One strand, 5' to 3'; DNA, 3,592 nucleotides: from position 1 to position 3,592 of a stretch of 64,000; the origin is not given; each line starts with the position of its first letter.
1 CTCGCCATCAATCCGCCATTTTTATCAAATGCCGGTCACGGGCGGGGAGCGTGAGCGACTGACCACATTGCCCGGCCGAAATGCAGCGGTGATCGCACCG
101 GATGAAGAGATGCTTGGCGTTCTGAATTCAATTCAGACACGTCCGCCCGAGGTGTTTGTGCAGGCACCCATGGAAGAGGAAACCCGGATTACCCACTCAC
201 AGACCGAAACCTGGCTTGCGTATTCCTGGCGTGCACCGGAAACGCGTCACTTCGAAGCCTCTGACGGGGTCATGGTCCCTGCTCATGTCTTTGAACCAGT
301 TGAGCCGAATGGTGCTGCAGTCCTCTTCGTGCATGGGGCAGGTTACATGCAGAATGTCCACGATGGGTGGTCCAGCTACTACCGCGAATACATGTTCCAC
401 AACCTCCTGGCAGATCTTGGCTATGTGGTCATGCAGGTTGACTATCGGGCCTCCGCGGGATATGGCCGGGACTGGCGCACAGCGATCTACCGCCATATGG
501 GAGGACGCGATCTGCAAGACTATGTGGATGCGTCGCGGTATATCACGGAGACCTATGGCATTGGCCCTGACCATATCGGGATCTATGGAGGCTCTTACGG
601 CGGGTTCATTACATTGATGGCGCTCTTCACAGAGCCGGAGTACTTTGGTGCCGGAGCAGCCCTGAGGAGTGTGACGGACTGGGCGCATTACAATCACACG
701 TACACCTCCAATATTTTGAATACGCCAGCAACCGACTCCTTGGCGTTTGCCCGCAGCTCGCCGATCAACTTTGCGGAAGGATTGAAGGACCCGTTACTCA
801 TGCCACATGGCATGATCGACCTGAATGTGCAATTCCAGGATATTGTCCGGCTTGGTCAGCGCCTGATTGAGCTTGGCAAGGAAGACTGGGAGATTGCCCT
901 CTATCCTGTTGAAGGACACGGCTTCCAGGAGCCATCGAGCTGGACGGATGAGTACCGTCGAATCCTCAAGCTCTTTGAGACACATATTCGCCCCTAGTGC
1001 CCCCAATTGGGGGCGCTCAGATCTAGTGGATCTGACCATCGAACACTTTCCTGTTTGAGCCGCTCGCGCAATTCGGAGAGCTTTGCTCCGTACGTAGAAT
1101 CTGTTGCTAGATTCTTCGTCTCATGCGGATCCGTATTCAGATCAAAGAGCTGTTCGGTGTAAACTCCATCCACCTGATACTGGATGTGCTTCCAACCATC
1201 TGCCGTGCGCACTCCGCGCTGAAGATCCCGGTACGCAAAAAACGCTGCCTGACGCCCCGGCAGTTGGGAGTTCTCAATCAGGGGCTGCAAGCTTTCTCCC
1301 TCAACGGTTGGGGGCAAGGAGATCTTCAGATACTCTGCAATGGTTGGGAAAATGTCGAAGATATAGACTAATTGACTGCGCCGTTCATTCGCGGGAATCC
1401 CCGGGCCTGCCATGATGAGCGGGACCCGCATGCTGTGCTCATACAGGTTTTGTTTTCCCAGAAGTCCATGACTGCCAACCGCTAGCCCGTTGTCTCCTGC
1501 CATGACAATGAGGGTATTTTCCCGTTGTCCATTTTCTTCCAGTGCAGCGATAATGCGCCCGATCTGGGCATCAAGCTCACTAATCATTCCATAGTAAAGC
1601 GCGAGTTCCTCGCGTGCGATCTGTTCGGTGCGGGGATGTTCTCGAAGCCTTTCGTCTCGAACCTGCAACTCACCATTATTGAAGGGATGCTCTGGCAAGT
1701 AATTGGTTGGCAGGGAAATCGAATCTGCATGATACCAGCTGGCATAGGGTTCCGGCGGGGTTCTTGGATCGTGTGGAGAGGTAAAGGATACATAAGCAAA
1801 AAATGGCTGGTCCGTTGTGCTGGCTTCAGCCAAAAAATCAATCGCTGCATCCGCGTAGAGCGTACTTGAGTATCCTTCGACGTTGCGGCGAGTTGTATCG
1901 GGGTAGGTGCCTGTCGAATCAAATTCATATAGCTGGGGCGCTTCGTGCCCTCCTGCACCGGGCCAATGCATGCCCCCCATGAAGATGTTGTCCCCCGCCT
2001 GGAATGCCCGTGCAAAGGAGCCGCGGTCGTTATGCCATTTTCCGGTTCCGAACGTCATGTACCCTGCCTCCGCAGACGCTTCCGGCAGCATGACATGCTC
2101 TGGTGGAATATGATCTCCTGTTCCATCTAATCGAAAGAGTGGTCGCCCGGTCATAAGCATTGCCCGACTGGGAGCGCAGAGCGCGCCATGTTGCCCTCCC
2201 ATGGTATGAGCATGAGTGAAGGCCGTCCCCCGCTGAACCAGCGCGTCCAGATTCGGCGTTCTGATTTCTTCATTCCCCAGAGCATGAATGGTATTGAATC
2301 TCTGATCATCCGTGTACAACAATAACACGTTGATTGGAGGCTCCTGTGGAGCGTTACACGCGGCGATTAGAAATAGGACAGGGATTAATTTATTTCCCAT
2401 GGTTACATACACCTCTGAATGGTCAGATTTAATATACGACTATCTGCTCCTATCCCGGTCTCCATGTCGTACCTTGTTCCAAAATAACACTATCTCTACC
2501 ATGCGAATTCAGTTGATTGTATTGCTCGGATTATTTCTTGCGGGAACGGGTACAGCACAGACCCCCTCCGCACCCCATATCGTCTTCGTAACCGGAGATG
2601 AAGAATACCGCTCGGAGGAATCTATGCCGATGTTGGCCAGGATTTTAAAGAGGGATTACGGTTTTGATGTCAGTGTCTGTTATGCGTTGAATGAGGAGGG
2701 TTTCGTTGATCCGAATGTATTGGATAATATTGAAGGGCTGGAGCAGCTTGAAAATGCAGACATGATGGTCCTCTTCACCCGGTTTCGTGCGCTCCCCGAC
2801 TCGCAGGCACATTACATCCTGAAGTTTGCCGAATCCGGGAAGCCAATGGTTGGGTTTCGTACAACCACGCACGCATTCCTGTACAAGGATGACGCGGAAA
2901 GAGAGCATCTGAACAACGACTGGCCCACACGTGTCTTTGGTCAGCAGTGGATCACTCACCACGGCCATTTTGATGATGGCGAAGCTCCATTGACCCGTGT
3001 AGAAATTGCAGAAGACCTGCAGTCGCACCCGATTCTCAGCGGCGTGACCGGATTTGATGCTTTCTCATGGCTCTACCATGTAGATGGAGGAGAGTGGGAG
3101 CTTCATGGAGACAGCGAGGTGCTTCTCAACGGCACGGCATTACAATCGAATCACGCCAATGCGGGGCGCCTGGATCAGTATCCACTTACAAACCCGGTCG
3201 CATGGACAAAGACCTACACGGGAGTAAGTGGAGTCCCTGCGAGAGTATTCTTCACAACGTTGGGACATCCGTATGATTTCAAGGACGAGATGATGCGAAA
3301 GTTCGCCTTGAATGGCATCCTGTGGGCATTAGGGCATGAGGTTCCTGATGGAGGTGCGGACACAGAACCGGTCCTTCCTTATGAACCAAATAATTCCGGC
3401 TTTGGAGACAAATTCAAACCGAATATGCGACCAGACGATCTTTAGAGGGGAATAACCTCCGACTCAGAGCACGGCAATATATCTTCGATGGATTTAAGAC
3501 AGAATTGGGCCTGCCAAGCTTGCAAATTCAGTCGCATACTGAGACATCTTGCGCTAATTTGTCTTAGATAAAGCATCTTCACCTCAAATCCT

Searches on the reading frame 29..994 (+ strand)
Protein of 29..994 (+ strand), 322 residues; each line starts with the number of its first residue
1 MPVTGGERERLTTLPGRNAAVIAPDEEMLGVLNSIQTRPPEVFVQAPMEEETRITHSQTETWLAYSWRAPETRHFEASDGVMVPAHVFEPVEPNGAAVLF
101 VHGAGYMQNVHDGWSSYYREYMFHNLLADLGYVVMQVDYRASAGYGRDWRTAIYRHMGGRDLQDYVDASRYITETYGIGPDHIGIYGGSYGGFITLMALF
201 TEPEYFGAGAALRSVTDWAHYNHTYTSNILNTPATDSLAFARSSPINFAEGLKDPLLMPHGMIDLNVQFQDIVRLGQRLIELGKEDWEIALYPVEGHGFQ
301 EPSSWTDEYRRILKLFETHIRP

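Call 10: search_protein_families(library=pfam, proteins=[window:29-994:+], max_evalue=0.001)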
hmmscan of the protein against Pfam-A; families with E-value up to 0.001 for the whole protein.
window:29-994:+ (322 aa): 4 families
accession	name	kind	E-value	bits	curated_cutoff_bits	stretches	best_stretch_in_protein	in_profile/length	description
PF00326.27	Peptidase_S9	-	1.4e-43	149.3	22.6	1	125-320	8-210/213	Prolyl oligopeptidase family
PF20434.5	BD-FAE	-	2.5e-11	43.9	26.8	1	96-201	14-109/215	BD-FAE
PF02129.25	Peptidase_S15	-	2.1e-08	34.6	23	1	79-223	1-138/262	X-Pro dipeptidyl-peptidase (S15 family)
PF12697.13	Abhydrolase_6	-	2.4e-05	25.5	26.3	1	98-206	1-85/217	Alpha/beta hydrolase family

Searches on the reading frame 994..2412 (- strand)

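Call 10: search_protein_families(library=pfam, proteins=[window:994-2412:-], max_evalue=0.001)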
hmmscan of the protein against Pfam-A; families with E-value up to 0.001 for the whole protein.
window:994-2412:- (472 aa): 3 families
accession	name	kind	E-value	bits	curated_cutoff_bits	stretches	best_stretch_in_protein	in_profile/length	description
PF00884.28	Sulfatase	-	3.1e-50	171.6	25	1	28-363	2-300/301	Sulfatase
PF16347.10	SGSH_C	-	4.8e-20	72.7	29.3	1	313-455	1-151/154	N-sulphoglucosamine sulphohydrolase, C-terminal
PF01663.27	Phosphodiest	-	5.5e-05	23.4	23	0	276-312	187-223/342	Type I phosphodiesterase / nucleotide pyrophosphatase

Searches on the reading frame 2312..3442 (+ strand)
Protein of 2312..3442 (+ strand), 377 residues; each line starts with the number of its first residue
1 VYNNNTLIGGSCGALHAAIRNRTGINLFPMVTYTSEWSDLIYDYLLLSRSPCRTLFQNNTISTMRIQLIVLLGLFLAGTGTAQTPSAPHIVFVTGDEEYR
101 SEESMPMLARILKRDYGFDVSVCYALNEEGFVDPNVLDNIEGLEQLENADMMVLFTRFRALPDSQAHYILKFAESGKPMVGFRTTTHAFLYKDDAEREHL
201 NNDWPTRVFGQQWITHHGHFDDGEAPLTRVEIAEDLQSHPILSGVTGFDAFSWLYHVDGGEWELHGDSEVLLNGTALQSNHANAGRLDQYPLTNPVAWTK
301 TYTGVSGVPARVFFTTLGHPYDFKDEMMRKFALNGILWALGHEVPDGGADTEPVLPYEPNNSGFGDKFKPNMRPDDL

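Call 10: search_protein_families(library=pfam, proteins=[window:2312-3442:+], max_evalue=0.001)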
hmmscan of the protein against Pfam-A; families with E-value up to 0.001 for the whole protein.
window:2312-3442:+ (377 aa): 1 family
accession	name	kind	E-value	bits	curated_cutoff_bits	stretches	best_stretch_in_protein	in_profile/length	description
PF06283.17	ThuA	-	1e-11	45.9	33.4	1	94-339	6-209/209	Trehalose utilisation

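Call 69: search_protein_families(library=padloc, proteins=[window:2312-3442:+], max_evalue=0.00001)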
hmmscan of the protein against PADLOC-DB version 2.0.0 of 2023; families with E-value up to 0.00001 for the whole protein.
window:2312-3442:+ (377 aa): 0 families
